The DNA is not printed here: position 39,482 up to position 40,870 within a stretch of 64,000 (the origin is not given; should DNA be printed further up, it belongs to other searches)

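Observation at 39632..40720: In-frame fusion of an OmpR-type response regulator to HPPK (FolK)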

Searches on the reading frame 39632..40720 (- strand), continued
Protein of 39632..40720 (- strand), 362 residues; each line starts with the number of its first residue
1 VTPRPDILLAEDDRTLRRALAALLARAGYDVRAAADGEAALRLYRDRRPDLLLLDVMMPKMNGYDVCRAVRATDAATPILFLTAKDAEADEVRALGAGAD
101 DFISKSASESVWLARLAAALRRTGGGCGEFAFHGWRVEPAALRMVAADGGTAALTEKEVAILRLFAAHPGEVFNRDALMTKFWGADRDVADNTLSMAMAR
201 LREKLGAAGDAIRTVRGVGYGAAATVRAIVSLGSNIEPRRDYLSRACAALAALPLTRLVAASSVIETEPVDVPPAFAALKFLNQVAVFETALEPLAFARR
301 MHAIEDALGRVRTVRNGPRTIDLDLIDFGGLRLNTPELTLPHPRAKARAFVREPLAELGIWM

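Call 26: search_solved_structures(query=window:39632-40720:-, max_evalue=0.00001, show_alignments=0)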
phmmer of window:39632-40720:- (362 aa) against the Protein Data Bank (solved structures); distinct sequences matched with E-value up to 0.00001: 285 (the best 60 are shown).
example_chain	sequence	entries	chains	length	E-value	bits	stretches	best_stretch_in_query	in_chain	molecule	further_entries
2gwr_A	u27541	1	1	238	3.3e-35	125.6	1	2-223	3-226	DNA-binding response regulator mtrA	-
2oqr_A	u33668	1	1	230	2.4e-33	119.5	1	6-221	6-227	Sensory transduction protein regX3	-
9ji3_J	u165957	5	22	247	4.9e-28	102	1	2-220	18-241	DNA-binding response regulator | Possible two component system response transcriptional positive regulator PhoP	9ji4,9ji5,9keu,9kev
3r0j_A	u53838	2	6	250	5.1e-28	102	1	2-220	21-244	POSSIBLE TWO COMPONENT SYSTEM RESPONSE TRANSCRIPTIONAL POSITIVE REGULATOR PHOP | Response regulator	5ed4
1ys6_A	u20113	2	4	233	1.3e-27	100.6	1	4-220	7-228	Transcriptional regulatory protein prrA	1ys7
5dcm_B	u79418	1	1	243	2.4e-26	96.4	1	7-221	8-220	PhoB family transcriptional regulator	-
5dcl_A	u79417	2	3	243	2.5e-26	96.4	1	7-221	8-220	PhoB family transcriptional regulator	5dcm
3q9s_A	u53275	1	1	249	3.2e-25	92.8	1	6-218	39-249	DNA-binding response regulator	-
1mvo_A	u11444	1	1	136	7.1e-25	91.6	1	6-123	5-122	PhoP response regulator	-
3nhz_A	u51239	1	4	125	2.4e-24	89.9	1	2-123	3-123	Two component system transcriptional regulator mtrA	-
9dvt_R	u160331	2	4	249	5.4e-24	88.7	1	4-220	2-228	DNA-binding dual master transcriptional regulator RpaA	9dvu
4uhj_A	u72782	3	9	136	1.6e-23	87.2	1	7-123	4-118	TRANSCRIPTIONAL REGULATORY PROTEIN CPXR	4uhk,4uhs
4b09_A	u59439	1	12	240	2.2e-23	86.7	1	5-224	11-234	TRANSCRIPTIONAL REGULATORY PROTEIN BAER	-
8fk2_A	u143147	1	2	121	2.8e-23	86.4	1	6-123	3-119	Putative response regulator CovR VicR-like protein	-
9ket_J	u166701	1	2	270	3.8e-23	85.9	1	45-220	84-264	Possible two component system response transcriptional positive regulator PhoP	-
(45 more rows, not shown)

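Call 43: list_cluster_members(proteins=[P0001, P0002, P0005, P0007, P0013, P0016, P0024, P0112, P0111, P0096])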
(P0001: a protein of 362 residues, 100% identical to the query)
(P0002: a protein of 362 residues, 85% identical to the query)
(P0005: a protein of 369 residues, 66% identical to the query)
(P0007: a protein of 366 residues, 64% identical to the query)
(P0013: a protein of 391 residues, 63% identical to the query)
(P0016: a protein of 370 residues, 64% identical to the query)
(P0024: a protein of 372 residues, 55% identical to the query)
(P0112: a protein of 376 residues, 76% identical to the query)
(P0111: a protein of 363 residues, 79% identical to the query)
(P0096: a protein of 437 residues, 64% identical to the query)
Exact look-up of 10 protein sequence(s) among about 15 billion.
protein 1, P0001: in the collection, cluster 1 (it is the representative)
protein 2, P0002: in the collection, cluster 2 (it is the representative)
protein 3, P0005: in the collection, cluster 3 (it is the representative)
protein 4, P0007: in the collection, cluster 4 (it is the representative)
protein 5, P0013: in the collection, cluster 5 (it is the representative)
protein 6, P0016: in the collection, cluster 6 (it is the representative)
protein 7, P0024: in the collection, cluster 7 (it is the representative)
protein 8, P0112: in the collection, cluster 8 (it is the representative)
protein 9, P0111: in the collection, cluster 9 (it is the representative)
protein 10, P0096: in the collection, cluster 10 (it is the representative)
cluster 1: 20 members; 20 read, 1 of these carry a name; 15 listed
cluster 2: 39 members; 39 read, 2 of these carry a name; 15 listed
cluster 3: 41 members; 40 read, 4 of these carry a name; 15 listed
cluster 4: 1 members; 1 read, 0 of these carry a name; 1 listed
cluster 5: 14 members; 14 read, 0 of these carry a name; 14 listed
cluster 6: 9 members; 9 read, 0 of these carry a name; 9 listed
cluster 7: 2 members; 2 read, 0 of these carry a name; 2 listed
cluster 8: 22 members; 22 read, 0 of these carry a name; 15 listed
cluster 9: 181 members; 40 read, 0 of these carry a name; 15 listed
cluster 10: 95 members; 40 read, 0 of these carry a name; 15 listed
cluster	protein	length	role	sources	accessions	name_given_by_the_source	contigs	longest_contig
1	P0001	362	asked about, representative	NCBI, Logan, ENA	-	-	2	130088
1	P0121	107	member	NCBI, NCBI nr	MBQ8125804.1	MAG: 2-amino-4-hydroxy-6-hydroxymethyldihydropteridine diphosphokinase, partial ... | 2-amino-4-hydroxy-6-hydroxymethyldihydropteridine diphosphokinase [Kiritimatiellia ...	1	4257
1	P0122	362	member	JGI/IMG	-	-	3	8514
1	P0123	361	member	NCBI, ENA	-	-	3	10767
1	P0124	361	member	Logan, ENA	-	-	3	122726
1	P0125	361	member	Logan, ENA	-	-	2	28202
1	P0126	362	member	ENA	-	-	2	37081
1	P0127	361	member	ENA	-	-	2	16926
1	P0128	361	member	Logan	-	-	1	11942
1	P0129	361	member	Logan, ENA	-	-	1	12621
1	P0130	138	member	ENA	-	-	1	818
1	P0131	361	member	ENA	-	-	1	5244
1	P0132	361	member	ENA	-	-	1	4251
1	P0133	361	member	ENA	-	-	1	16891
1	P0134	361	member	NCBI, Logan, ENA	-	-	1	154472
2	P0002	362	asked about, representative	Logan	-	-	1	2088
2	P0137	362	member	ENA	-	-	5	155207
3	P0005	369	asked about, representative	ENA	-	-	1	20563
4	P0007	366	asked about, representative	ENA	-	-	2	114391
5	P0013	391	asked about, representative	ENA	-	-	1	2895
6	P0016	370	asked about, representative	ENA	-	-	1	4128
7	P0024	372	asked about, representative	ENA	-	-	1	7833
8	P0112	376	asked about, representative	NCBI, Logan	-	-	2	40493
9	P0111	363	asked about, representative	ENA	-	-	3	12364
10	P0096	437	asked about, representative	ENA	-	-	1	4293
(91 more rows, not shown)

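Call 46: find_encoding_contigs(protein=P0005, flank=8000, max_places=2)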
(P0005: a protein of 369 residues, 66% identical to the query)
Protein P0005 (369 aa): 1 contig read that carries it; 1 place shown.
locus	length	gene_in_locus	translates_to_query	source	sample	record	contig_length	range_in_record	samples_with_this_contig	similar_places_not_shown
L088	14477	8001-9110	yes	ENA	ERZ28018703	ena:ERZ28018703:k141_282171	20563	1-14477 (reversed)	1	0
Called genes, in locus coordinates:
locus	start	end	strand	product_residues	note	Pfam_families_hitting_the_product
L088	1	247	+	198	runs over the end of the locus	PF12464:Mac, PF00132:Hexapep, PF14602:Hexapep_2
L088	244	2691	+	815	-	PF12951:PATR (weak)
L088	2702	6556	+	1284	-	PF13385:Laminin_G_3, PF19543:GH123_N (faint)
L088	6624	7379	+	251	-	PF14393:DUF4422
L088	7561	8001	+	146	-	-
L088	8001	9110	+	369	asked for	PF00072:Response_reg, PF00486:Trans_reg_C, PF01288:HPPK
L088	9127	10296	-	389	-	PF11013:DUF2851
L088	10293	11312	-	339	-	PF00154:RecA_N, PF08423:Rad51, PF06745:ATPase (faint), PF27531:MT3502_N (weak), PF21096:RecA_C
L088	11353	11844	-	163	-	PF02021:UPF0102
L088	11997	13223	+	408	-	PF00180:Iso_dh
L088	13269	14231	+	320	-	PF20030:bpMoxR, PF07726:AAA_3, PF07728:AAA_5, PF17863:AAA_lid_2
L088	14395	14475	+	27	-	?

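Call 47: find_encoding_contigs(protein=P0004, flank=8000, max_places=2)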
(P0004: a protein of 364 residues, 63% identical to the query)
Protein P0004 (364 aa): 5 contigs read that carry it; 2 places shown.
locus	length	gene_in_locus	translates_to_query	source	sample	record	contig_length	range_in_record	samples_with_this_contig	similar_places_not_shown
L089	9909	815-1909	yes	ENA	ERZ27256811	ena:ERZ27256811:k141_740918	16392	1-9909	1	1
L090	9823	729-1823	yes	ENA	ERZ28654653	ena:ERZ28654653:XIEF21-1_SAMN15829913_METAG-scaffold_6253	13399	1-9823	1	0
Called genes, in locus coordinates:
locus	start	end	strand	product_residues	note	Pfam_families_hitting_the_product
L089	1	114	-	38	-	?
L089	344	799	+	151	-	-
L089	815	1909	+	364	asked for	PF00072:Response_reg, PF00486:Trans_reg_C, PF01288:HPPK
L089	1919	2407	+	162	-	PF04073:tRNA_edit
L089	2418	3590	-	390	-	PF11013:DUF2851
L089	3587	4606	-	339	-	PF00154:RecA_N, PF08423:Rad51, PF06745:ATPase (faint), PF27531:MT3502_N (weak), PF21096:RecA_C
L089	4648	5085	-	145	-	PF02021:UPF0102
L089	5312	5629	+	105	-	-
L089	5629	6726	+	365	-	PF00392:GntR, PF13377:Peripla_BP_3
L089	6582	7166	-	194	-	-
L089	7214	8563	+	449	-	PF03781:FGE-sulfatase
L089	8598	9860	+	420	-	PF03781:FGE-sulfatase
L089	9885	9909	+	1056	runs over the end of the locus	PF13385:Laminin_G_3 (weak)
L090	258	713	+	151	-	-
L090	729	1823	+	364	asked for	PF00072:Response_reg, PF00486:Trans_reg_C, PF01288:HPPK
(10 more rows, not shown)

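Call 48: find_encoding_contigs(protein=P0012, flank=8000, max_places=2)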
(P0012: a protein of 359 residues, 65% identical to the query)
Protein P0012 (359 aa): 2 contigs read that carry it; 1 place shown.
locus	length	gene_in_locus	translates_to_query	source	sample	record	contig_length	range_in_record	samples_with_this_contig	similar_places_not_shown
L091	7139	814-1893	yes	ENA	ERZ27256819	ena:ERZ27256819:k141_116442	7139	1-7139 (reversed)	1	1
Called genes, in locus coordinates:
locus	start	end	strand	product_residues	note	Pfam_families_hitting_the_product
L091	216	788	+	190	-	-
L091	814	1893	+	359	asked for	PF00072:Response_reg, PF00486:Trans_reg_C, PF01288:HPPK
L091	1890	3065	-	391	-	PF11013:DUF2851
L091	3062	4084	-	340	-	PF00154:RecA_N, PF08423:Rad51, PF06745:ATPase (faint), PF27531:MT3502_N (weak), PF21096:RecA_C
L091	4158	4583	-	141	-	PF02021:UPF0102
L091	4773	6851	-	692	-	PF23569:NBD_SMAX1, PF00004:AAA, PF17871:AAA_lid_9, PF00158:Sigma54_activat, PF07724:AAA_2, PF00004:AAA, PF07728:AAA_5, PF10431:ClpB_D2-small, +13 more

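Call 50: predict_structure(alignment_id=A1)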
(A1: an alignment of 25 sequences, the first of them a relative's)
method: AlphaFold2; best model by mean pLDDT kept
length: 362 residues; sequences in the alignment: 25
mean_pLDDT: 84.0   pTM: 0.54
mean pLDDT of the five models: 84.0, 83.5, 81.1, 79.8, 75.1
residues with pLDDT >= 90: 132; 70-90: 194; 50-70: 31; < 50: 5
segments of 3 or more residues with pLDDT < 50: 123-126
pLDDT, mean of each block of 10 residues (from residue 1): 83 92 93 95 93 92 92 86 73 77 83 80 58 83 87 90 78 81 71 88 90 81 80 92 95 82 88 84 90 85 88 74 87 78 76 80 67
secondary structure, 60 per line:
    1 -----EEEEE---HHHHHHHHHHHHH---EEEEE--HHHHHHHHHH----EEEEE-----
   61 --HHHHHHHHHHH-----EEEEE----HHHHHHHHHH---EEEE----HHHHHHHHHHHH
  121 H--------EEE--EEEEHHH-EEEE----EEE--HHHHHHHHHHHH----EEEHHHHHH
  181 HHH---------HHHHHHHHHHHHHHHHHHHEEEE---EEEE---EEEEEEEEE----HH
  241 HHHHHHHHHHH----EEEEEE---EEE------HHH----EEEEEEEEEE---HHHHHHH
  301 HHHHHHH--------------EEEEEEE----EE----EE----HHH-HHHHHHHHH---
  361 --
elements in order: E6-10 H14-26 E30-34 H37-46 E51-55 H63-73 E79-83 H88-97 E101-104 H109-121 E130-132 E135-138 E143-146 E151-153 H156-167 E172-174 H175-183 H193-211 E212-215 E219-222 E226-234 H239-251 E256-261 E265-267 E281-290 H294-307 E322-328 H349-357

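Call 51: find_encoding_contigs(protein=P0137, flank=6000, max_places=2)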
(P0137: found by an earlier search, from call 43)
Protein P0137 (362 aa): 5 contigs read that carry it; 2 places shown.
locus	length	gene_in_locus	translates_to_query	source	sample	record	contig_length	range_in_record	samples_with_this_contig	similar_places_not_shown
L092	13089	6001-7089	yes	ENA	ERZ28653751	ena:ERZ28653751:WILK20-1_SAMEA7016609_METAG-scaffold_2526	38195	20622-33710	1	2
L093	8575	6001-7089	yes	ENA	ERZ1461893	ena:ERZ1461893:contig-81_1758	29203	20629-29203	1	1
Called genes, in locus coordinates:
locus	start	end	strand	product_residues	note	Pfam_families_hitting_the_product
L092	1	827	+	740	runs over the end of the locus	PF23139:OB_YrrC, PF14520:HHH_5 (faint), PF14490:HHH_RecD2, PF13604:AAA_30, PF01443:Viral_helicase1 (faint), PF13245:AAA_19, PF18335:SH3_13, PF13538:UvrD_C_2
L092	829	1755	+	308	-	-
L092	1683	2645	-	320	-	PF02588:YitT_membrane, PF10035:DUF2179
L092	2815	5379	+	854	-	PF07549:Sec_GG (faint), PF21760:SecD_1st, PF22599:SecDF_P1_head, PF02355:SecD_SecF_C, PF03176:MMPL (weak), PF02355:SecD_SecF_C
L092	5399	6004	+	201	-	PF04263:TPK_catalytic, PF21275:Thi_PPkinase_C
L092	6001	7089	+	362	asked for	PF00072:Response_reg, PF00486:Trans_reg_C, PF01288:HPPK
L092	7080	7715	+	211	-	PF00849:PseudoU_synth_2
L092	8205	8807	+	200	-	PF04542:Sigma70_r2 (weak)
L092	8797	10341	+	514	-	PF00069:Pkinase, PF01636:APH (faint), PF07714:PK_Tyr_Ser-Thr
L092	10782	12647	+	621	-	-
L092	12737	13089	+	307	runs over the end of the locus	-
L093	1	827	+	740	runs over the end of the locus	PF23139:OB_YrrC, PF14520:HHH_5 (faint), PF14490:HHH_RecD2, PF13604:AAA_30, PF01443:Viral_helicase1 (faint), PF13245:AAA_19, PF18335:SH3_13, PF13538:UvrD_C_2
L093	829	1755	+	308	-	-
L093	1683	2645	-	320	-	PF02588:YitT_membrane, PF10035:DUF2179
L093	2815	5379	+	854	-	PF07549:Sec_GG (faint), PF21760:SecD_1st, PF22599:SecDF_P1_head, PF02355:SecD_SecF_C, PF03176:MMPL (weak), PF02355:SecD_SecF_C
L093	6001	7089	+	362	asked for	PF00072:Response_reg, PF00486:Trans_reg_C, PF01288:HPPK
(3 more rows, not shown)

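Call 52: find_encoding_contigs(protein=P0002, flank=6000, max_places=3)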
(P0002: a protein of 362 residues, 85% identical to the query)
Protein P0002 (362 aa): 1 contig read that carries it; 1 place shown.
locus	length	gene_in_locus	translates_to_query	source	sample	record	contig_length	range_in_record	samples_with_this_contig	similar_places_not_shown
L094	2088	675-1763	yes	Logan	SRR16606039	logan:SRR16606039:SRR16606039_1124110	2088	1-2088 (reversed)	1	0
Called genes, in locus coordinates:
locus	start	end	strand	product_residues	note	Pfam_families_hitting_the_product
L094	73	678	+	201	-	PF04263:TPK_catalytic, PF21275:Thi_PPkinase_C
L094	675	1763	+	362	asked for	PF00072:Response_reg, PF00486:Trans_reg_C, PF01288:HPPK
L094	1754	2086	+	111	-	?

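Call 55: find_encoding_contigs(protein=P0030, flank=6000, max_places=3)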
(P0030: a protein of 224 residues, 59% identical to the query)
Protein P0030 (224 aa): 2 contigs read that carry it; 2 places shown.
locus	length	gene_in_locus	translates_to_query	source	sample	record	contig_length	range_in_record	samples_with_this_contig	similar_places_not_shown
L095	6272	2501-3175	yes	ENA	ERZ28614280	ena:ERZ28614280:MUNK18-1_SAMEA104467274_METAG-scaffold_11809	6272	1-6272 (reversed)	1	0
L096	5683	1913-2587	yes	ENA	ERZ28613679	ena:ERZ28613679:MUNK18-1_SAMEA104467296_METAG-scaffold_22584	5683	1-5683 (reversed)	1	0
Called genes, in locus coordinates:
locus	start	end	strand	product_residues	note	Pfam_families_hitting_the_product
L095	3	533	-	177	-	?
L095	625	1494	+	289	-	PF01261:AP_endonuc_2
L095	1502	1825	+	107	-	-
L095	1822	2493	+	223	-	PF00027:cNMP_binding, PF13545:HTH_Crp_2 (weak)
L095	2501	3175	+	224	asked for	PF00072:Response_reg, PF00486:Trans_reg_C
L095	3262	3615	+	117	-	PF11325:DUF3127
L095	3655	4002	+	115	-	-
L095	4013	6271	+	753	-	?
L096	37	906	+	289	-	PF01261:AP_endonuc_2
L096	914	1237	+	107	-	-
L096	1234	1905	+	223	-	PF00027:cNMP_binding, PF13545:HTH_Crp_2 (weak)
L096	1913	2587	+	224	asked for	PF00072:Response_reg, PF00486:Trans_reg_C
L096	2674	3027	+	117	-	PF11325:DUF3127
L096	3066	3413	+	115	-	-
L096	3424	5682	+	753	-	?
